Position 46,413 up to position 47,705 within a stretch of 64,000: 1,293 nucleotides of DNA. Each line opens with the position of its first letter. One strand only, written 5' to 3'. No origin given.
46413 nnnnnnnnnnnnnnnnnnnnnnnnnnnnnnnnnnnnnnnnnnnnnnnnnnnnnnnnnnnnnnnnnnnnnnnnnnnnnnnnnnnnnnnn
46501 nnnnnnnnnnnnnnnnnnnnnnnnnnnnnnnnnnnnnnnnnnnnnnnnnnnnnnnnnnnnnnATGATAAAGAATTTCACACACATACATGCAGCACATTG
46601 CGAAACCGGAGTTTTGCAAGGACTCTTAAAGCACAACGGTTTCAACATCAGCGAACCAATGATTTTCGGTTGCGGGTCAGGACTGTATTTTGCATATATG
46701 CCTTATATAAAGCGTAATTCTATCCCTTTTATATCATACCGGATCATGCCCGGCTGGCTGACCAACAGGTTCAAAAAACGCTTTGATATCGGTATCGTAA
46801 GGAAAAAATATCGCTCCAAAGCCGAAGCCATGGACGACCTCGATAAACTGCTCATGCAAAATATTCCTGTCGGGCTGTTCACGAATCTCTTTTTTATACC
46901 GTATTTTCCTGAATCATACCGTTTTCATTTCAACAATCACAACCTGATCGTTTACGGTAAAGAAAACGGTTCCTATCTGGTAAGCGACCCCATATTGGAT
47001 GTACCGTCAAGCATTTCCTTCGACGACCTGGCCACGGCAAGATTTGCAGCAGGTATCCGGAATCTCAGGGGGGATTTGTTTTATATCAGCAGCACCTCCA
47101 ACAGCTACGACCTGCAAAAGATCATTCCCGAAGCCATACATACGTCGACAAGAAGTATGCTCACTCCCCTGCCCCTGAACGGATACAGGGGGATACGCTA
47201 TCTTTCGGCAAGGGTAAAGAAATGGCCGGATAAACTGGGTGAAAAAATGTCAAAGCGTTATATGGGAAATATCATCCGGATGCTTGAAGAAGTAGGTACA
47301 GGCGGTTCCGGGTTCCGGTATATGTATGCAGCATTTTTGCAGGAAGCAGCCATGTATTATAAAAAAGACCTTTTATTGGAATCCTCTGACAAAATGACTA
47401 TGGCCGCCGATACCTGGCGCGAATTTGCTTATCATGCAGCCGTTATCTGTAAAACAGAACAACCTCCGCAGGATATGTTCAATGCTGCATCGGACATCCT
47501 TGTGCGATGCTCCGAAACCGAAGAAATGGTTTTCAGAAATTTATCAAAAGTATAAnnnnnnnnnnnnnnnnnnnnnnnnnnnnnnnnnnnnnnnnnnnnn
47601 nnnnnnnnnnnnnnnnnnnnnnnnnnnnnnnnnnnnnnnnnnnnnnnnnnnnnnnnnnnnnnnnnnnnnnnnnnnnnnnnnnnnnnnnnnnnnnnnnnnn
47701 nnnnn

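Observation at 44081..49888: Radical SAM / BtrH-like / methyltransferase-like / ABC exporter / ACP operon of unknown product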

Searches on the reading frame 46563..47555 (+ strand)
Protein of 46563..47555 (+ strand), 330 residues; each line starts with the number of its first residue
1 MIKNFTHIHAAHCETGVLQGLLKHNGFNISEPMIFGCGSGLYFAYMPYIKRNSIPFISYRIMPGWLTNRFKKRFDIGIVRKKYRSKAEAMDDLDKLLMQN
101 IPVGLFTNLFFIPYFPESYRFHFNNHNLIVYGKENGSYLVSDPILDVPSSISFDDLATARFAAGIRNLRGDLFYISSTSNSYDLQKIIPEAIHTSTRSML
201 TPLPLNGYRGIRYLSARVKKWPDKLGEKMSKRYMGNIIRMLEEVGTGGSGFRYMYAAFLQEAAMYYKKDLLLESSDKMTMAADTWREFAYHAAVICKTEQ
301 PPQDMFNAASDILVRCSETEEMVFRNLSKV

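Call 3: search_protein_families(library=pfam, proteins=[window:46563-47555:+], max_evalue=0.01)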
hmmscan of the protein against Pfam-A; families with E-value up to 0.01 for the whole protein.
window:46563-47555:+ (330 aa): 2 families
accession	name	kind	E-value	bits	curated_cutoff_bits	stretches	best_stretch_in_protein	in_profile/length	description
PF16169.10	DUF4872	-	5.7e-47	160.1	28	1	154-327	1-173/173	Domain of unknown function (DUF4872)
PF14399.12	BtrH_N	-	2.2e-43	148.1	29.7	1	12-143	1-134/134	Butirosin biosynthesis protein H, N-terminal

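Call 4: search_protein_families(library=ncbifam, proteins=[window:46563-47555:+], max_evalue=0.01)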
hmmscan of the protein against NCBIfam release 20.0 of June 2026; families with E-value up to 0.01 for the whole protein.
window:46563-47555:+ (330 aa): 1 family
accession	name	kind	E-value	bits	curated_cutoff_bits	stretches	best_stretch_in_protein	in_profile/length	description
NF053550.1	DarH_acyl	equivalog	3.4e-120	401.1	300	1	4-327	1-324/325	BtrH-related acyltransferase DarH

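Call 11: find_encoding_contigs(protein=window:46563-47555:+, flank=10000, max_places=6)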
Protein window:46563-47555:+ (330 aa): 7 contigs read that carry it; 3 places shown.
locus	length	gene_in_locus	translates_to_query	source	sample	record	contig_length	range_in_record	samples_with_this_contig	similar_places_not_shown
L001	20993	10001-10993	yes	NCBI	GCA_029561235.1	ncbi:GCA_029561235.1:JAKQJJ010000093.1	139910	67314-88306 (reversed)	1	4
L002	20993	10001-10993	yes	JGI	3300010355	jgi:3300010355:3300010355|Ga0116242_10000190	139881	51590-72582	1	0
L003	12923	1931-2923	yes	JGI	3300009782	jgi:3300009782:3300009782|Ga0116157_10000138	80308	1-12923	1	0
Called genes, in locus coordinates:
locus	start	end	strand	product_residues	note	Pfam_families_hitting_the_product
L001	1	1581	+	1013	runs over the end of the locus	PF04760:IF2_N, PF00009:GTP_EFTU, PF00071:Ras (weak), PF01926:MMR_HSR1, PF22042:EF-G_D2, PF11987:IF-2, PF03144:GTP_EFTU_D2 (weak)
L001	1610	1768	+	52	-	-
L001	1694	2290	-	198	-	PF00254:FKBP_C (weak)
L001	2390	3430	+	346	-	PF18962:Por_Secre_tail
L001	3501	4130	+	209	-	PF01625:PMSR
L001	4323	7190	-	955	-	PF02347:GDC-P, PF01212:Beta_elim_lyase (weak), PF00266:Aminotran_5 (weak), PF21478:GcvP2_C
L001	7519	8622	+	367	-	PF04055:Radical_SAM, PF13353:Fer4_12 (weak)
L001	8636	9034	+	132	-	-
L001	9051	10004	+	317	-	-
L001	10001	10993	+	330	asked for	PF14399:BtrH_N, PF16169:DUF4872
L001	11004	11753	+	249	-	PF00005:ABC_tran, PF13304:AAA_21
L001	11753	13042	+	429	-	PF12679:ABC2_membrane_2, PF12698:ABC2_membrane_3, PF01061:ABC2_membrane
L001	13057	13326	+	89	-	-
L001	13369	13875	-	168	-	PF06172:Cupin_5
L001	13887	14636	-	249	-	PF13568:OMP_b-brl_2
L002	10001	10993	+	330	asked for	PF14399:BtrH_N, PF16169:DUF4872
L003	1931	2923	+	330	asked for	PF14399:BtrH_N, PF16169:DUF4872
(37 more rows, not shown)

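Call 12: find_related_loci(query=window:46563-47555:+, collection=genome_contigs, flank=10000)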
Query window:46563-47555:+ (330 aa) in genome_contigs; peptide patterns used: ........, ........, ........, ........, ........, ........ (x = any residue, [..] = any of these).
81 stretches matched a pattern; 5 encode a relative of the query (tblastn E <= 1e-3); 5 distinct loci.
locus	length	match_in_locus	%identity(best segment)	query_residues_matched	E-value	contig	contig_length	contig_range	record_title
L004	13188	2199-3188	79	1-330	0e+0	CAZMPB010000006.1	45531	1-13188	MAG TPA_asm: uncultured Bacteroidales bacterium isolate SRP192927_co7_46 genome assembly, contig: NODE_1121_length_45531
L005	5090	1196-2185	78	1-330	0e+0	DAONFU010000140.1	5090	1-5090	MAG TPA_asm: Bacteroidales bacterium isolate AMR_MDS_3835 NODE_19357_length_5090_cov_40.767031, whole genome shotgun seq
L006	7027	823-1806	73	1-328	4e-173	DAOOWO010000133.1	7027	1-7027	MAG TPA_asm: Bacteroidales bacterium isolate AMR_MDS_2413 NODE_10760_length_7027_cov_4.838784, whole genome shotgun sequ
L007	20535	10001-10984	72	1-328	5e-169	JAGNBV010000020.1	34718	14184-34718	MAG: Bacteroidales bacterium isolate Go_SlDig_bin_165 Go_SlDig_3251_length_34718_cov_15.560261, whole genome shotgun seq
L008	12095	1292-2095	71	61-328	3e-133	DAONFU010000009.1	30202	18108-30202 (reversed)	MAG TPA_asm: Bacteroidales bacterium isolate AMR_MDS_3835 NODE_1493_length_30202_cov_46.659568, whole genome shotgun seq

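Call 14: find_homologous_proteins(query=window:46563-47555:+, max_evalue=1e-10)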
Query window:46563-47555:+ (330 aa): 868 proteins with E <= 1e-10 among 1735 candidates; the best 120 are listed.
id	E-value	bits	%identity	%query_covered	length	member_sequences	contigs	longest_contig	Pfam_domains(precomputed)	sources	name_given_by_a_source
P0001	3.9e-224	761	100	100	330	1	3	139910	PF14399.13,PF16169.11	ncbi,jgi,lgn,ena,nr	ncbi:MAG TPA: BtrH N-terminal domain-containing protein [Bacteroidales bacterium]|nr:BtrH N-terminal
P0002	2.8e-182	623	80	100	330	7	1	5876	PF14399.13,PF16169.11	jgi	-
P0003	1.1e-176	605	78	100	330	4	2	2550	PF14399.13,PF16169.11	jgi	-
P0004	3.8e-175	600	77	100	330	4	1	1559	PF14399.13,PF16169.11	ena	-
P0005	2.1e-160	551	72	100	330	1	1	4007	PF14399.13,PF16169.11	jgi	jgi:hypothetical protein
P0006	4.9e-159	547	72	99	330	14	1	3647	PF14399.13,PF16169.11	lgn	-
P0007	9.2e-154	530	69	100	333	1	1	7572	PF14399.13,PF16169.11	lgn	-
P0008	2.9e-150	518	66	100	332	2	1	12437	PF14399.13,PF16169.11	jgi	jgi:hypothetical protein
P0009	7.2e-147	507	66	99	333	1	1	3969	PF14399.13,PF16169.11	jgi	jgi:hypothetical protein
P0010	5.8e-143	494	64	100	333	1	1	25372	PF14399.13,PF16169.11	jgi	jgi:hypothetical protein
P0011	1.8e-124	433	63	90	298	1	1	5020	PF14399.13,PF16169.11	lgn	-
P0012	2.0e-112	394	73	72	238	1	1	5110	PF14399.13,PF16169.11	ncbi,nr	ncbi:MAG TPA: BtrH N-terminal domain-containing protein, partial [Bacteroidales bacterium]|nr:BtrH N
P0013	7.3e-109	382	50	100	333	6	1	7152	PF14399.13,PF16169.11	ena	-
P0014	3.8e-103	363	49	99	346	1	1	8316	PF14399.13,PF16169.11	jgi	-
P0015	1.1e-102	362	48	100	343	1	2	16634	PF14399.13,PF16169.11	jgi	-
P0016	2.6e-101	357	48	99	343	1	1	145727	PF14399.13,PF16169.11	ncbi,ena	-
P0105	1.3e-91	325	46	100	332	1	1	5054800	PF14399.13,PF16169.11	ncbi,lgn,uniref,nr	ncbi:BtrH N-terminal domain-containing protein [Flavobacterium aquiphilum]|uniref:BtrH N-terminal do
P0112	2.8e-91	324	44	99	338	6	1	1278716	PF14399.13,PF16169.11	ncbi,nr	ncbi:MAG: BtrH N-terminal domain-containing protein [Bacteroidetes bacterium]|nr:BtrH N-terminal dom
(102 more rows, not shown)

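Call 15: find_encoding_contigs(protein=P0105, flank=10000, max_places=1)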
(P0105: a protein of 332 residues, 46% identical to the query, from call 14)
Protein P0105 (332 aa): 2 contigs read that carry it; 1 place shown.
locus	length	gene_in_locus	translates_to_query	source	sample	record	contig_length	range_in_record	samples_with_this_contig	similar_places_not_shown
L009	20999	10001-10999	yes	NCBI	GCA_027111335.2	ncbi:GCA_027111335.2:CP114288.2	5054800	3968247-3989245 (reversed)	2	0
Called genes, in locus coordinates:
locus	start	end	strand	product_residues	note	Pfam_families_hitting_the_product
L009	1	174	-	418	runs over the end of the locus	PF00070:Pyr_redox (faint), PF00890:FAD_binding_2 (faint), PF01266:DAO (faint), PF01494:FAD_binding_3, PF04820:Trp_halogenase, PF05834:Lycopene_cycl (faint), PF12831:FAD_oxidored, PF04820:Trp_halogenase, +2 more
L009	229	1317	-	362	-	PF21212:Dimerisation2-like_dom, PF13489:Methyltransf_23 (weak), PF00891:Methyltransf_2, PF13649:Methyltransf_25 (weak), PF08242:Methyltransf_12 (weak)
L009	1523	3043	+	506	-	PF00221:Lyase_aromatic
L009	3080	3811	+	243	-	PF00106:adh_short, PF08659:KR, PF13561:adh_short_C2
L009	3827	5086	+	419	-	PF00109:ketoacyl-synt, PF02801:Ketoacyl-synt_C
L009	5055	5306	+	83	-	PF23297:ACP_SdgA_C (weak), PF00550:PP-binding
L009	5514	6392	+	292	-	PF03279:Lip_A_acyltrans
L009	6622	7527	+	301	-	-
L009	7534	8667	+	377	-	PF08541:ACP_syn_III_C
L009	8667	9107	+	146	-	PF22817:ApeP-like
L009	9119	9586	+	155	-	PF22817:ApeP-like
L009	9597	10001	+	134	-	-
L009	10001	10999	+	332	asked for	PF14399:BtrH_N, PF16169:DUF4872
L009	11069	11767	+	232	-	PF00005:ABC_tran, PF13304:AAA_21 (weak)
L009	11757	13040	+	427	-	PF12679:ABC2_membrane_2, PF12698:ABC2_membrane_3, PF01061:ABC2_membrane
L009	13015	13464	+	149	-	PF13279:4HBT_2, PF03061:4HBT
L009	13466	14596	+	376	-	PF00109:ketoacyl-synt, PF08545:ACP_syn_III (faint), PF02801:Ketoacyl-synt_C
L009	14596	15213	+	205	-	-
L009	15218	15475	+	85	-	PF00550:PP-binding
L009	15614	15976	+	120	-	PF05635:23S_rRNA_IVP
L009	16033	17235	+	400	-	PF00109:ketoacyl-synt, PF00108:Thiolase_N (weak), PF08545:ACP_syn_III (faint), PF02801:Ketoacyl-synt_C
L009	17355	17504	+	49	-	-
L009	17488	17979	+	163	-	PF19666:DUF6169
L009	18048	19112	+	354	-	PF13723:Ketoacyl-synt_2, PF00109:ketoacyl-synt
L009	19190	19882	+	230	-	PF01522:Polysacc_deac_1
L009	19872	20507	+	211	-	PF03548:LolA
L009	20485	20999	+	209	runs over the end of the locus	-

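Call 16: find_encoding_contigs(protein=P0010, flank=10000, max_places=1)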
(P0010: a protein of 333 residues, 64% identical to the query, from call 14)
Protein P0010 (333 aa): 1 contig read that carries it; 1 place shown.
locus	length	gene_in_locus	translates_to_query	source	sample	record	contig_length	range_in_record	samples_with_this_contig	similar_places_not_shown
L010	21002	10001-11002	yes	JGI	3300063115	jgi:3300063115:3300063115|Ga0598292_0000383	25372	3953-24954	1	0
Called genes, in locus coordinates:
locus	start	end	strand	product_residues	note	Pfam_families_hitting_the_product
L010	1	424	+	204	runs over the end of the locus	-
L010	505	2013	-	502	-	PF00890:FAD_binding_2 (weak), PF01266:DAO (weak), PF01593:Amino_oxidase, PF01946:Thi4 (faint), PF03486:HI0933_like (faint), PF13450:NAD_binding_8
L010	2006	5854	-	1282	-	PF03176:MMPL, PF01553:Acyltransferase, PF01739:CheR (faint), PF05175:MTS (weak), PF08241:Methyltransf_11 (weak), PF13649:Methyltransf_25, PF13847:Methyltransf_31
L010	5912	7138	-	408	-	PF00109:ketoacyl-synt, PF02801:Ketoacyl-synt_C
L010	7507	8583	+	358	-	PF04055:Radical_SAM, PF13353:Fer4_12 (faint)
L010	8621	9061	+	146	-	PF13443:HTH_26 (weak)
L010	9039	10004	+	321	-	-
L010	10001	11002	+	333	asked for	PF14399:BtrH_N, PF16169:DUF4872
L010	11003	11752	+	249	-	PF00005:ABC_tran, PF13304:AAA_21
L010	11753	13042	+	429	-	PF12679:ABC2_membrane_2, PF12698:ABC2_membrane_3, PF01061:ABC2_membrane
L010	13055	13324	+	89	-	-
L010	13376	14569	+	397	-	PF00155:Aminotran_1_2, PF01212:Beta_elim_lyase (weak)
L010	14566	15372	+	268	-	PF00106:adh_short, PF01370:Epimerase (weak), PF08659:KR (weak), PF13561:adh_short_C2, PF08643:DUF1776 (weak)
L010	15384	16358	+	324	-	PF00355:Rieske, PF19112:VanA_C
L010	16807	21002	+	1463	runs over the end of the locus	PF00873:ACR_tran, PF02321:OEP (weak)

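Call 17: find_encoding_contigs(protein=P0016, flank=10000, max_places=1)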
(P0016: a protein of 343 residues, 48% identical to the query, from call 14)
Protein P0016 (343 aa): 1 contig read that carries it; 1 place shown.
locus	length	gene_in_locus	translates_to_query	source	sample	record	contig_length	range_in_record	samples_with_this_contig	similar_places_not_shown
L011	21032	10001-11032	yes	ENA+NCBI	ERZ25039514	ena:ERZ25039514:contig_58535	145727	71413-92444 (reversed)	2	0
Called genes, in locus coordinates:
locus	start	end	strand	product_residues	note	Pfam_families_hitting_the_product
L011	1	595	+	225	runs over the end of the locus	-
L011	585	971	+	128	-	PF00027:cNMP_binding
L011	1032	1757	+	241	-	-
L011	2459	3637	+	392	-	-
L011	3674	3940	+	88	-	-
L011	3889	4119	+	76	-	-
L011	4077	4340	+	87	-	-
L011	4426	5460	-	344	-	-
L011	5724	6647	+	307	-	-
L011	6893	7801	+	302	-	PF01609:DDE_Tnp_1, PF13612:DDE_Tnp_1_3 (weak)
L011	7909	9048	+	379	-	PF08541:ACP_syn_III_C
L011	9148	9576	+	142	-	PF22817:ApeP-like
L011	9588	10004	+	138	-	-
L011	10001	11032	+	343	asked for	PF14399:BtrH_N, PF16169:DUF4872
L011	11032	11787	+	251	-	PF00005:ABC_tran, PF13304:AAA_21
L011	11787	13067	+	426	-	PF12698:ABC2_membrane_3, PF01061:ABC2_membrane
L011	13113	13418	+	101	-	PF00550:PP-binding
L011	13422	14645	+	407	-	PF00109:ketoacyl-synt, PF00108:Thiolase_N (weak), PF02801:Ketoacyl-synt_C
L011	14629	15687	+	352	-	PF13723:Ketoacyl-synt_2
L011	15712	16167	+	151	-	PF09912:DUF2141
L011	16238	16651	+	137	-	PF14376:Haem_bd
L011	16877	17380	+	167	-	PF08534:Redoxin (weak), PF00578:AhpC-TSA, PF13098:Thioredoxin_2 (weak)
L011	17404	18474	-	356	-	PF18962:Por_Secre_tail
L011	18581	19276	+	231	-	PF01694:Rhomboid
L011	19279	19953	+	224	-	PF03588:Leu_Phe_trans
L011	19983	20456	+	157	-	PF00383:dCMP_cyt_deam_1, PF14437:MafB19-deam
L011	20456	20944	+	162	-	PF04306:DUF456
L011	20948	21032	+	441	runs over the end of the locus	PF02558:ApbA (weak), PF03721:UDPG_MGDP_dh_N, PF00984:UDPG_MGDP_dh, PF03720:UDPG_MGDP_dh_C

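Call 31: find_encoding_contigs(protein=P0112, flank=10000, max_places=2)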
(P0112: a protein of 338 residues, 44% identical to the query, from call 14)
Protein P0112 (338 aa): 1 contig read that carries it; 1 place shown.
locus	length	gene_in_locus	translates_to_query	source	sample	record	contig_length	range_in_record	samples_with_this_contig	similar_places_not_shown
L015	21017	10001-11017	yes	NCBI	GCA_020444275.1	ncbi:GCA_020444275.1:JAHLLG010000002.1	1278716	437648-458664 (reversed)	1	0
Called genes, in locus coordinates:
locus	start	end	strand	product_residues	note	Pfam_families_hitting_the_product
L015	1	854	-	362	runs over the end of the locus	PF00685:Sulfotransfer_1, PF13469:Sulfotransfer_3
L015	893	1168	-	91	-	PF00550:PP-binding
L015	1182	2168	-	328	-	PF14399:BtrH_N, PF16169:DUF4872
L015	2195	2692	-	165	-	-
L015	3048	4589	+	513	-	PF00221:Lyase_aromatic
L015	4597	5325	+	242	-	PF00106:adh_short, PF08659:KR, PF13561:adh_short_C2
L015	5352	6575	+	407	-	PF00109:ketoacyl-synt, PF02801:Ketoacyl-synt_C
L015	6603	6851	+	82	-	PF00550:PP-binding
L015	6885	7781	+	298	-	PF03279:Lip_A_acyltrans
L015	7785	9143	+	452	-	PF02310:B12-binding, PF04055:Radical_SAM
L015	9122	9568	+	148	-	PF22817:ApeP-like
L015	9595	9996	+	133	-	PF13443:HTH_26 (weak)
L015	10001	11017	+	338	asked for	PF14399:BtrH_N, PF16169:DUF4872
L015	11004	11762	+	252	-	PF00005:ABC_tran, PF13304:AAA_21 (faint)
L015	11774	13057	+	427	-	PF12679:ABC2_membrane_2, PF12698:ABC2_membrane_3, PF01061:ABC2_membrane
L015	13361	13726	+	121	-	PF03061:4HBT, PF13279:4HBT_2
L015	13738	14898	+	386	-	PF00109:ketoacyl-synt, PF08545:ACP_syn_III (faint), PF02801:Ketoacyl-synt_C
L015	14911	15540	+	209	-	-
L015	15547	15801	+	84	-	PF00550:PP-binding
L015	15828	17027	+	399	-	PF00109:ketoacyl-synt, PF00108:Thiolase_N (faint), PF02801:Ketoacyl-synt_C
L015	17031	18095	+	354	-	PF00109:ketoacyl-synt (weak), PF13723:Ketoacyl-synt_2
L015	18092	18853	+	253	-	PF01522:Polysacc_deac_1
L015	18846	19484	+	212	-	PF03548:LolA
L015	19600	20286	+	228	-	-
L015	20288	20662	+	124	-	PF07977:FabA, PF22818:ApeI-like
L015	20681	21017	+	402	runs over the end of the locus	PF00535:Glycos_transf_2, PF09835:DUF2062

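Call 38: search_solved_structures(query=window:46563-47555:+, max_evalue=1, show_alignments=2)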
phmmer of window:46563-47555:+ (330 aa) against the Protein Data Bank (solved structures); distinct sequences matched with E-value up to 1: 0.
